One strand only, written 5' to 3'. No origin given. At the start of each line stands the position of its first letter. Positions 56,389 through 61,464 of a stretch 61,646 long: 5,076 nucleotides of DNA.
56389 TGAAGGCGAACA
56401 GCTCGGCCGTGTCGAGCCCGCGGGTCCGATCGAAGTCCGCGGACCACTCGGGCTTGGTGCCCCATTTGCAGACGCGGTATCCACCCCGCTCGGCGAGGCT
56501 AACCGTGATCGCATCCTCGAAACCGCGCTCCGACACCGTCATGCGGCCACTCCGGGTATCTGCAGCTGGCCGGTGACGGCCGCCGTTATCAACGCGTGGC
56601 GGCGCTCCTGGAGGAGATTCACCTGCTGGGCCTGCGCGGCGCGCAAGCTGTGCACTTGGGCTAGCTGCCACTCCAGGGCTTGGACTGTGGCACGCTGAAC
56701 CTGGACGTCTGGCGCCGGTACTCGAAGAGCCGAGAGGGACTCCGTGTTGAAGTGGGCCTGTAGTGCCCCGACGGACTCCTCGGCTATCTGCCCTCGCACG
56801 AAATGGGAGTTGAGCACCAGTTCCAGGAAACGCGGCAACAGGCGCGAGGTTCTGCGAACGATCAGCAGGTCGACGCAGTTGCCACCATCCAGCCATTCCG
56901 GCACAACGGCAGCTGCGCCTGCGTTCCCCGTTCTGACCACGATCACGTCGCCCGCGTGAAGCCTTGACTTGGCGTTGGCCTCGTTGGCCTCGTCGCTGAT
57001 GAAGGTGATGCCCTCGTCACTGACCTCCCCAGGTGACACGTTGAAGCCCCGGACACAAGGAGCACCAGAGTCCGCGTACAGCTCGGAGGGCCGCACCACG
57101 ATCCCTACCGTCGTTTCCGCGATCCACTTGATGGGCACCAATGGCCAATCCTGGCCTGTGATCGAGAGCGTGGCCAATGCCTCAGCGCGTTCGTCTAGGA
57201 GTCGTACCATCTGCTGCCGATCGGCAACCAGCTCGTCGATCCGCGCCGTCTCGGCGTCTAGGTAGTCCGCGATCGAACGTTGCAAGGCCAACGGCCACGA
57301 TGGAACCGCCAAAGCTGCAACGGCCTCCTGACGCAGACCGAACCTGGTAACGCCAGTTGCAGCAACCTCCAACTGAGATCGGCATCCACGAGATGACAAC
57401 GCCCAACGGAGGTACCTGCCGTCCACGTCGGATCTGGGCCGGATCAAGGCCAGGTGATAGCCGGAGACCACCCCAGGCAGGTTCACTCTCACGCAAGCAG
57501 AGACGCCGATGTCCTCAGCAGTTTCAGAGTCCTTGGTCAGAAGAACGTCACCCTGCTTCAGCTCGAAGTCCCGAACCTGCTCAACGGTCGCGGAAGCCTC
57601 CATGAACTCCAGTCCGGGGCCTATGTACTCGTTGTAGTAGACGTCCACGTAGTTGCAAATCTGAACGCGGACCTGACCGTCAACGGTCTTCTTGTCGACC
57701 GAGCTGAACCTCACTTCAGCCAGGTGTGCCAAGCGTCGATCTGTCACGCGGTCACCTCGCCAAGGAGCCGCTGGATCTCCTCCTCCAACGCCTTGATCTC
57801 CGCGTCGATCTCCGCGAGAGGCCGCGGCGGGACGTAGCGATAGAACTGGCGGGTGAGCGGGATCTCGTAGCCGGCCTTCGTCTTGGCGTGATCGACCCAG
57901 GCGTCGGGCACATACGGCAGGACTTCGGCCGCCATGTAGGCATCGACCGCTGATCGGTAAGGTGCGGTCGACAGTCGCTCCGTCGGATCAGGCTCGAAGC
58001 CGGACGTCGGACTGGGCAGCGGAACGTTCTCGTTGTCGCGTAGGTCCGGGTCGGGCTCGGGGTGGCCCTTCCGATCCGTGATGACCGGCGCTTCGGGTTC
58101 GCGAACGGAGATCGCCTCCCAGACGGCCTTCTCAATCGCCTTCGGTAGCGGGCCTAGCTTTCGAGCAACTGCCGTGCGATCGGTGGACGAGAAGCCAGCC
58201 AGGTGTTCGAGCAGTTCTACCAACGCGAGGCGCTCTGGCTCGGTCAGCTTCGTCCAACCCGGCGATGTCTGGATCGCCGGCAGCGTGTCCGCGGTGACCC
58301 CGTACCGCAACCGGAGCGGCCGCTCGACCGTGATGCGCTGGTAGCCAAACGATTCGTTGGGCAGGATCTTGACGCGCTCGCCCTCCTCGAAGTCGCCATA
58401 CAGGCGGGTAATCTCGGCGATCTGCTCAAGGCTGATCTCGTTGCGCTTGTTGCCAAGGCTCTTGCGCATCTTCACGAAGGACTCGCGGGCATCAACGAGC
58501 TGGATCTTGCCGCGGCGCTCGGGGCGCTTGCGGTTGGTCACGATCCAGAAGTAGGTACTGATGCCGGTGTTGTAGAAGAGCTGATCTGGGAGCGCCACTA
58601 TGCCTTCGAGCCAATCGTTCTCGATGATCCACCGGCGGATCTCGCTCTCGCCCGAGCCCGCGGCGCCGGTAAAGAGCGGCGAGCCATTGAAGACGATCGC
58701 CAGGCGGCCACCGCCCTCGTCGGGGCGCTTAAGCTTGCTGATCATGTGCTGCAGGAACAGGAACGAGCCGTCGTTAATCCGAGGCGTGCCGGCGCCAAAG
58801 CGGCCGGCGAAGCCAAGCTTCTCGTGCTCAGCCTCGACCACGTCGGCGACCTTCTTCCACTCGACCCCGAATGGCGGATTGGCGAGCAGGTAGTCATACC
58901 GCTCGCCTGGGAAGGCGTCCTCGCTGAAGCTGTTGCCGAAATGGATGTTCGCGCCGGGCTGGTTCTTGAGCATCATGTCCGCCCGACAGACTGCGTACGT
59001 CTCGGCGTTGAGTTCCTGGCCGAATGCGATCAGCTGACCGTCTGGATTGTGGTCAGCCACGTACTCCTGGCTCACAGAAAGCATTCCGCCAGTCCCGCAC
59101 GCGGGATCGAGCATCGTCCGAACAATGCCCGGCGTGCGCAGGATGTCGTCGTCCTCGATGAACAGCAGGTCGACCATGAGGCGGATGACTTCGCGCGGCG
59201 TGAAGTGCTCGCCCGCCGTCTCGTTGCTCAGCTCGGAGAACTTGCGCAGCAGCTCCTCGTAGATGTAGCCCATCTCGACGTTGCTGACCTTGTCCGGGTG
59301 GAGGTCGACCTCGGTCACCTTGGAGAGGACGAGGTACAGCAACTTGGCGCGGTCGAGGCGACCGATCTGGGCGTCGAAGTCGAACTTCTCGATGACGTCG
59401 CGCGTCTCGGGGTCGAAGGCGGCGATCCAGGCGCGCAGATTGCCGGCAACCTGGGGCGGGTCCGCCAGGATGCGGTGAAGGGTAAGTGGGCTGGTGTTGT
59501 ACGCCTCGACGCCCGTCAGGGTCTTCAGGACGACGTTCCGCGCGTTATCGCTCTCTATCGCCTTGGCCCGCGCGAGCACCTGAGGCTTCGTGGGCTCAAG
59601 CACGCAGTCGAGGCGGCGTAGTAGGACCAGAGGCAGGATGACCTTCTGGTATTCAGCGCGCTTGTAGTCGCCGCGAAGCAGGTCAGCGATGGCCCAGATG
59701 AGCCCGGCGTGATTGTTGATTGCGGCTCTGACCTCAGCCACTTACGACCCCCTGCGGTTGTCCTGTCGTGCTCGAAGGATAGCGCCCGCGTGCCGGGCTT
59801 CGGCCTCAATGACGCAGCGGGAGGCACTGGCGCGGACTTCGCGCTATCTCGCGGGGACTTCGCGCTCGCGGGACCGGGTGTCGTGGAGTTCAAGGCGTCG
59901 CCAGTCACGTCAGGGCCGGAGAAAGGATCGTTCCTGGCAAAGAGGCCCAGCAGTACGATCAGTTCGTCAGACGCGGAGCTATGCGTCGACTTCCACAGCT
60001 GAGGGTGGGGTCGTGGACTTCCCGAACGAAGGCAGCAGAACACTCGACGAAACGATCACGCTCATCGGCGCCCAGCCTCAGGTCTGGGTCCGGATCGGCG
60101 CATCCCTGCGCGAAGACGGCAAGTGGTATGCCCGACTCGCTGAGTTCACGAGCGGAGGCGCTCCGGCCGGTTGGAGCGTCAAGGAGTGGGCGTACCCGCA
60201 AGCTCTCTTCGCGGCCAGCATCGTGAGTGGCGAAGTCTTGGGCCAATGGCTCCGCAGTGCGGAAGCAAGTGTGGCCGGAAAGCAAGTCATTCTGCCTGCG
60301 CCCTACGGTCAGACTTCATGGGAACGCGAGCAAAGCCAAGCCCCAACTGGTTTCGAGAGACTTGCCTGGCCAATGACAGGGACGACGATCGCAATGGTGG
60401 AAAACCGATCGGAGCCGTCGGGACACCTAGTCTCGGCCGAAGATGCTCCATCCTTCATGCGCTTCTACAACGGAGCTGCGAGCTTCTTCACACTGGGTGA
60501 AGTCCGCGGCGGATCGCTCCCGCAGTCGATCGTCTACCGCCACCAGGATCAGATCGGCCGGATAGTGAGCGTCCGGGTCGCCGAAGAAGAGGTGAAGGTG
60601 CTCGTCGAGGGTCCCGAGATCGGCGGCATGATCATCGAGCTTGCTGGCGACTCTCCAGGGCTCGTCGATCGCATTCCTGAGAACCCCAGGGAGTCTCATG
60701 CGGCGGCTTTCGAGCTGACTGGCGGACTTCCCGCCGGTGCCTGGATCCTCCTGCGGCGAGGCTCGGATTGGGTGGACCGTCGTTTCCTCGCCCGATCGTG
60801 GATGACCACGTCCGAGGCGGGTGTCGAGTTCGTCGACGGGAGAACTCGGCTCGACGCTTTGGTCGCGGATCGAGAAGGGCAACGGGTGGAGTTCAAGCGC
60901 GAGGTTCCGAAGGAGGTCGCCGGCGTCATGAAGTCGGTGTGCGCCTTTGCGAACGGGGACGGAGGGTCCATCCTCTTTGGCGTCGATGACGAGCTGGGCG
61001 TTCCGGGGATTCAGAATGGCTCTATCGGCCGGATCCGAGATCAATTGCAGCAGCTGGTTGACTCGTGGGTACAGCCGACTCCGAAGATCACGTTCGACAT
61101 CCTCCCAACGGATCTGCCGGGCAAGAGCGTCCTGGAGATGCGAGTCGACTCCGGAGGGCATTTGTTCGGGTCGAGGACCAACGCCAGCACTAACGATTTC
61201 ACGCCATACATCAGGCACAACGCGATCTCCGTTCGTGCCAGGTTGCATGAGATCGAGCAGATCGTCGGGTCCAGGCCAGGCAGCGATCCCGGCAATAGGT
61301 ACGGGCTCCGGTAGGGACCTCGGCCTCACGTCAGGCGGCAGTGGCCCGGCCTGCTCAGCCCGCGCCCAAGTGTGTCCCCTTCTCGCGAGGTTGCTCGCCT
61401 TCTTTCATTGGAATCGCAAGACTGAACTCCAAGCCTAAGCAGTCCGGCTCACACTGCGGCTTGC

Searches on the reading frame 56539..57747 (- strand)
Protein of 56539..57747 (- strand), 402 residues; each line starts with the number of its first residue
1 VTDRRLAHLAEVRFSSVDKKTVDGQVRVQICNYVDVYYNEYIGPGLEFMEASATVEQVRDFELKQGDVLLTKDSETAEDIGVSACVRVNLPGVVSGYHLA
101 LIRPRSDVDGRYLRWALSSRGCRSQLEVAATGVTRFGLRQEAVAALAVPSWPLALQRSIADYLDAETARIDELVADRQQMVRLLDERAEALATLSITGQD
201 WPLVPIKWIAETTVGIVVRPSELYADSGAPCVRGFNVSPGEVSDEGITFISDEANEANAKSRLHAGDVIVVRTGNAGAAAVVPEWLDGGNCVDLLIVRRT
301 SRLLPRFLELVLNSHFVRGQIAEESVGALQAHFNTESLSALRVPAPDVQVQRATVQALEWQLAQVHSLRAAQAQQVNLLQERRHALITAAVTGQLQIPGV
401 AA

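Call 6: search_protein_families(library=pfam, proteins=[window:56539-57747:-], max_evalue=0.01)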
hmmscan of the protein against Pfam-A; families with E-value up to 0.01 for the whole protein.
window:56539-57747:- (402 aa): 1 family
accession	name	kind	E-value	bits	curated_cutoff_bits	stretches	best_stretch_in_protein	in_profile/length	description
PF01420.25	Methylase_S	-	0.0016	19.1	22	0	256-359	50-150/168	Type I restriction modification DNA specificity domain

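Call 7: search_protein_families(library=padloc, proteins=[window:56539-57747:-], max_evalue=0.01)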
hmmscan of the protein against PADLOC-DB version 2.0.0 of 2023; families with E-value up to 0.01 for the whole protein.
window:56539-57747:- (402 aa): 107 families (the best 25 are shown)
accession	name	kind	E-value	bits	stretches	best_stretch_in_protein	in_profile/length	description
PDLC03070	Specificity_I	-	7.6e-67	224.2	2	5-196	18-210/435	Type I specificity subunit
PDLC03072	Specificity_I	-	1e-59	200.8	2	200-401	236-443/448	Type I specificity subunit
PDLC03073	Specificity_I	-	6.3e-58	194.9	2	4-211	21-233/437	Type I specificity subunit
PDLC03105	Specificity_I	-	1.1e-52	177.9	2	200-397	237-437/448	Type I specificity subunit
PDLC03162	Specificity_I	-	1.9e-40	137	1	97-397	100-418/431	Type I specificity subunit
PDLC03090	Specificity_I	-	7.6e-39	132.2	2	59-196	79-212/434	Type I specificity subunit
PDLC03170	Specificity_I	-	7.2e-35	118.6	1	5-165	8-169/437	Type I specificity subunit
PDLC03069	Specificity_I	-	2.8e-33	113.6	1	31-379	26-375/387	Type I specificity subunit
PDLC03183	Specificity_I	-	3.2e-32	109.8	1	59-397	53-389/403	Type I specificity subunit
PDLC03086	Specificity_I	-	3.3e-31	106.7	2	221-358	30-170/458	Type I specificity subunit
PDLC03109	Specificity_I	-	2.5e-30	103.6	2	198-395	292-497/591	Type I specificity subunit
PDLC03089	Specificity_I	-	1.4e-29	101.5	2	31-171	37-173/446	Type I specificity subunit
PDLC03169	Specificity_I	-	2.7e-29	100.8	1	50-359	61-383/461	Type I specificity subunit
PDLC03156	Specificity_I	-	4.8e-29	100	2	208-397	14-203/413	Type I specificity subunit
PDLC03147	Specificity_I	-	1.3e-28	98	2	31-199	256-424/431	Type I specificity subunit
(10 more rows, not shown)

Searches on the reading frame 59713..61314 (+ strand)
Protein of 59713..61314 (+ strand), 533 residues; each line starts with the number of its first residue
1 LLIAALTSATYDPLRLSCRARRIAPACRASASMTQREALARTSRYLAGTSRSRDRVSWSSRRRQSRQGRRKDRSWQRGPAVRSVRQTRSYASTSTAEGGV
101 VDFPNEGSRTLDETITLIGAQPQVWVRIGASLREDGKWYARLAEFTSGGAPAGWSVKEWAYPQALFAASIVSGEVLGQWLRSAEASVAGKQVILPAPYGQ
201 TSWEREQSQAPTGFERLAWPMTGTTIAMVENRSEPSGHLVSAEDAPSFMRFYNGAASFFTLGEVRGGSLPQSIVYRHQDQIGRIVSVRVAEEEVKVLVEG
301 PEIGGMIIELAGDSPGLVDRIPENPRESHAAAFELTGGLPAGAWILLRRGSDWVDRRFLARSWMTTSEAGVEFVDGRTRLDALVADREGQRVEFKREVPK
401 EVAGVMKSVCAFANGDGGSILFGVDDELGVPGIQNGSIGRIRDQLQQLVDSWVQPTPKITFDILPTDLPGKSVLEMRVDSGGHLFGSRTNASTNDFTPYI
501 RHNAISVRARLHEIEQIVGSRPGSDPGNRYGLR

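Call 61: search_protein_families(library=pfam, proteins=[window:59713-61314:+], max_evalue=0.001)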
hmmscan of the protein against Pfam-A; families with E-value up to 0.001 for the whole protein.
window:59713-61314:+ (533 aa): 1 family
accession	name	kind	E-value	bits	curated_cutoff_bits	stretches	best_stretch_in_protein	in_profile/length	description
PF04326.19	SLFN_AlbA_2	-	2e-16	61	25.3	1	388-508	1-116/118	Schlafen, AlbA_2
